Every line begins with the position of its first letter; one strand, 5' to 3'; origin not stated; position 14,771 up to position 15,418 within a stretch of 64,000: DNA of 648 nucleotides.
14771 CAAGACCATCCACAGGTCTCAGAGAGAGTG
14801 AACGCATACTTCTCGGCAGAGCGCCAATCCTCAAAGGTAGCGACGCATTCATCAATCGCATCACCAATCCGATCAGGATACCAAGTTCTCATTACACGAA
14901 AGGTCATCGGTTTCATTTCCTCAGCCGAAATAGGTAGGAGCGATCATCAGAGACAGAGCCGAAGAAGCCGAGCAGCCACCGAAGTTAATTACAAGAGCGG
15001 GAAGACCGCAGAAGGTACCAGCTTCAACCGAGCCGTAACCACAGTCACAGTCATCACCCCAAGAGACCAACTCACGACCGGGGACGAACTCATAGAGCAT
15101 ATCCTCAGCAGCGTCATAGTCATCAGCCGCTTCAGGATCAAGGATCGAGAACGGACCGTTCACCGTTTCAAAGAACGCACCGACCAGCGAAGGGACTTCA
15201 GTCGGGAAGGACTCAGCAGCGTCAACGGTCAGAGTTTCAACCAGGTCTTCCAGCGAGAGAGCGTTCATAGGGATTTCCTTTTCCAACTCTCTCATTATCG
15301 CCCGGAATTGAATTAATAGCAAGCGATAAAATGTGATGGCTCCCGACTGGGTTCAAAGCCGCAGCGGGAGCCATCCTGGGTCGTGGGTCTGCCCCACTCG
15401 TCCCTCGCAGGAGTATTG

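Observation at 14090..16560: GC-rich island of at least seven small genes, each behind its own copy of a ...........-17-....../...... promoter cassette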

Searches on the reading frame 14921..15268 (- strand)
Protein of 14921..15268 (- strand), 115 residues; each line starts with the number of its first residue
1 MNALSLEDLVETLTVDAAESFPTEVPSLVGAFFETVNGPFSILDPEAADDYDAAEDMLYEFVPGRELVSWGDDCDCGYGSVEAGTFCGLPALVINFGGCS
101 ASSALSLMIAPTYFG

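Call 11: search_protein_families(library=phrogs, max_evalue=0.01, proteins=[window:14921-15268:-])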
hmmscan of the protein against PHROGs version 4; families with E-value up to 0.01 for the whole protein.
window:14921-15268:- (115 aa): 0 families

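Call 12: search_protein_families(library=pfam, max_evalue=0.1, proteins=[window:14921-15268:-])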
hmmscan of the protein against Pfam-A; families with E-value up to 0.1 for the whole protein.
window:14921-15268:- (115 aa): 0 families

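Call 50: search_solved_structures(query=window:14921-15268:-, max_evalue=10)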
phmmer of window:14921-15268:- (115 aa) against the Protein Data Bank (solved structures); distinct sequences matched with E-value up to 10: 2.
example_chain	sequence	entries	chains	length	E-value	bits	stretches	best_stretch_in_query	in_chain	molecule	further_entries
9sda_9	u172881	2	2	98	0.25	14.8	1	15-76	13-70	Ribosome hibernation promoting factor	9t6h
2qma_A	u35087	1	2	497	0.67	13.4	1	23-63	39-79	Diaminobutyrate-pyruvate transaminase and L-2,4-diaminobutyrate decarboxylase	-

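Call 51: find_homologous_proteins(query=window:14921-15268:-, max_evalue=0.01)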
Query window:14921-15268:- (115 aa): 2 proteins with E <= 0.01 among 40 candidates.
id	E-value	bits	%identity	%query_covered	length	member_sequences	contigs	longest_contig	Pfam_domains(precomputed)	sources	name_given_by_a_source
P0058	3.9e-70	251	100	100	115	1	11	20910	-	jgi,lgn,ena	-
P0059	7.0e-59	215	86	100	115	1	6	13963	-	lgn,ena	-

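Call 52: find_encoding_contigs(protein=P0059, flank=10000, max_places=6)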
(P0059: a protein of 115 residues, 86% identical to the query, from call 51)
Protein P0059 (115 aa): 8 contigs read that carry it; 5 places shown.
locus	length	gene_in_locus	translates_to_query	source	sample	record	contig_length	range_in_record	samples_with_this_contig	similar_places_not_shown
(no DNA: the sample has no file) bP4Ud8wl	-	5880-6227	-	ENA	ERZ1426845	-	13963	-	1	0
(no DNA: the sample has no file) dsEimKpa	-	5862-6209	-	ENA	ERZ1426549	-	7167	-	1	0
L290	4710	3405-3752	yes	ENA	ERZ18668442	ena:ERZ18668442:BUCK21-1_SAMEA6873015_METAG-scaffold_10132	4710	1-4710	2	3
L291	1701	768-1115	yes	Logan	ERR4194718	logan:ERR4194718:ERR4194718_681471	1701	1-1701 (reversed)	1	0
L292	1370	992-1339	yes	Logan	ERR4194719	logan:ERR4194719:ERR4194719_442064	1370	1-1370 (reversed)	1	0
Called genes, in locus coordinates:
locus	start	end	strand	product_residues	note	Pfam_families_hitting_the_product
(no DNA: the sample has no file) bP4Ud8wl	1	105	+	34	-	?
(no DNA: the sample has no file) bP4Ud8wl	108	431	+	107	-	-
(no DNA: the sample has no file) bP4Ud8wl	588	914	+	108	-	-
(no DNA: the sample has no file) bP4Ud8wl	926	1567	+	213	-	-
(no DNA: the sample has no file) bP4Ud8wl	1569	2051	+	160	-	-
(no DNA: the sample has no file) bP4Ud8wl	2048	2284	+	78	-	-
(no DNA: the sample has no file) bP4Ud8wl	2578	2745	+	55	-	-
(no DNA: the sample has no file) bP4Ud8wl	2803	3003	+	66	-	-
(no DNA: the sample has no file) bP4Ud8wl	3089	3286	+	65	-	-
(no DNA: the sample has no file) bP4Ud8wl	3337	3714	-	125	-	PF13392:HNH_3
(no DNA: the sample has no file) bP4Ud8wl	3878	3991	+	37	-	-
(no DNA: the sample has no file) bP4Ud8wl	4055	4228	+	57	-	-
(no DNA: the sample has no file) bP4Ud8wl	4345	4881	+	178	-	-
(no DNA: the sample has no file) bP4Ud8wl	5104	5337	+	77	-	-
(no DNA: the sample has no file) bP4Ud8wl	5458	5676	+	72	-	-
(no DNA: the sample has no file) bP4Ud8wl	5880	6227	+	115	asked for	-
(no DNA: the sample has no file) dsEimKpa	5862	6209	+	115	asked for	-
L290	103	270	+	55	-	-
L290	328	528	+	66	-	-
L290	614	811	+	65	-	-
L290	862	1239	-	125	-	PF13392:HNH_3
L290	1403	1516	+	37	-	-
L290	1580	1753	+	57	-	-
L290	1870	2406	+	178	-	-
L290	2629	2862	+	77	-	-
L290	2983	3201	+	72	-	-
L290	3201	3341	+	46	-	-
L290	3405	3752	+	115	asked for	-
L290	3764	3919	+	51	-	-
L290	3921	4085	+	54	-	-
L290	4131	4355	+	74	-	-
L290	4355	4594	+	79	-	-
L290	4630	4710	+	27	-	?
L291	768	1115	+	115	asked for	-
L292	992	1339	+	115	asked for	-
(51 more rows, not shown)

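Call 70: search_protein_families(library=pfam, max_evalue=0.01, proteins=[L290:2629-2862:+, L290:2983-3201:+, L290:3201-3341:+])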
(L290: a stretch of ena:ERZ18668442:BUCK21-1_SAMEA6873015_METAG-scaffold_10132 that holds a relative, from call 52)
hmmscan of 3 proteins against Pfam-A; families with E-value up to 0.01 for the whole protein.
L290:2629-2862:+ (77 aa): 0 families

L290:2983-3201:+ (72 aa): 0 families

L290:3201-3341:+ (46 aa): 0 families

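Call 78: predict_structure(alignment_id=A4)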
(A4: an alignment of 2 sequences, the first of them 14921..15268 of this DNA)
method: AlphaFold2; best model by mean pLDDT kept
length: 115 residues; sequences in the alignment: 2
mean_pLDDT: 61.7   pTM: 0.58
mean pLDDT of the five models: 61.7, 52.7, 50.1, 48.2, 46.0
residues with pLDDT >= 90: 0; 70-90: 33; 50-70: 61; < 50: 21
segments of 3 or more residues with pLDDT < 50: 1-3, 15-19, 100-103, 113-115
pLDDT, mean of each block of 10 residues (from residue 1): 54 50 66 66 54 60 74 57 79 66 59 49
secondary structure, 60 per line:
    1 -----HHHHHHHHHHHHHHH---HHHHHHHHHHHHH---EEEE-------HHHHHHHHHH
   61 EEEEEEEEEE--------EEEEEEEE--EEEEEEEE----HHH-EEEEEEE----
elements in order: H6-20 H24-36 E40-43 H51-60 E61-70 E79-86 E89-96 E105-111

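Call 80: fold_search(model_id=the predicted structure, library=pdb)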
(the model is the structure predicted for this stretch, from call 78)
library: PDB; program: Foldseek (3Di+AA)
matches with E <= 10: 494; with E <= 0.001: 0
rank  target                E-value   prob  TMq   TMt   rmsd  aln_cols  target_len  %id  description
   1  5ft0_A                1.2e-01  0.38  0.28  0.16   7.5       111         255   10  Crystal structure of gp37(Dip) from bacteriophage phiKZ (released 2016-08-03)
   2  6xrf_G                1.4e-01  0.47  0.28  0.25   9.1       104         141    8  EagT6 Tse6 NT complex (released 2020-12-30)
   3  5ft1_B                1.5e-01  0.38  0.29  0.16   7.6       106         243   10  Crystal structure of gp37(Dip) from bacteriophage phiKZ bound to RNase E of Pseudomonas aeruginosa (released 2016-08-03)
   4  6xrf_A                1.5e-01  0.23  0.24  0.22   8.8       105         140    8  EagT6 Tse6 NT complex (released 2020-12-30)
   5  6xrf_H                1.6e-01  0.47  0.28  0.25   8.2        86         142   10  EagT6 Tse6 NT complex (released 2020-12-30)
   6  6gbs_B                1.7e-01  0.97  0.35  0.13   3.8        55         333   25  Crystal Structure of the C. themophilum Scavenger Decapping Enzyme DcpS apo form (released 2019-04-24)
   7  5ft1_I                1.7e-01  0.35  0.29  0.16   7.6       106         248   10  Crystal structure of gp37(Dip) from bacteriophage phiKZ bound to RNase E of Pseudomonas aeruginosa (released 2016-08-03)
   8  5ft0_B                2.3e-01  0.20  0.26  0.15   7.8       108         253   10  Crystal structure of gp37(Dip) from bacteriophage phiKZ (released 2016-08-03)
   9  5ft1_G                2.6e-01  0.28  0.29  0.17   7.5       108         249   11  Crystal structure of gp37(Dip) from bacteriophage phiKZ bound to RNase E of Pseudomonas aeruginosa (released 2016-08-03)
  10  9grx_0                2.7e-01  0.47  0.31  0.24   8.8        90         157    6  NDH-PSI-LHCI supercomplex from S. oleracea (released 2025-02-12)
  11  5h7z_A                3.6e-01  0.23  0.22  0.11   8.8        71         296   17  Apo structure of immunity protein TplEi of T6SS from Pseudomonas aeruginosa (released 2017-10-04)
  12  6gbs_A                3.8e-01  0.90  0.35  0.13   3.9        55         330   25  Crystal Structure of the C. themophilum Scavenger Decapping Enzyme DcpS apo form (released 2019-04-24)
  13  5ft1_A                3.8e-01  0.23  0.29  0.17   7.4       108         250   11  Crystal structure of gp37(Dip) from bacteriophage phiKZ bound to RNase E of Pseudomonas aeruginosa (released 2016-08-03)
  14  1tu1_A                4.5e-01  0.25  0.28  0.24   9.0       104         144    8  Crystal Structure of Protein of Unknown Function PA94 from Pseudomonas aeruginosa, Putative Regulator (released 2004-08-03)
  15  9gsn_A                4.5e-01  0.15  0.30  0.12  16.4       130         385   13  Structure of the ATPgS-S1 state of the heptameric Bcs1 AAA-ATPase (released 2025-06-04)
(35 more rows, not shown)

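Call 92: find_related_loci(query=A4, collection=genome_contigs, flank=6000)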
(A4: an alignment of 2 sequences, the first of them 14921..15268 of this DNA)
Query A4 (115 aa) in genome_contigs; peptide patterns used: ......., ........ (x = any residue, [..] = any of these).
90 stretches matched a pattern, but none encodes a relative of the query by tblastn (E <= 1e-3).
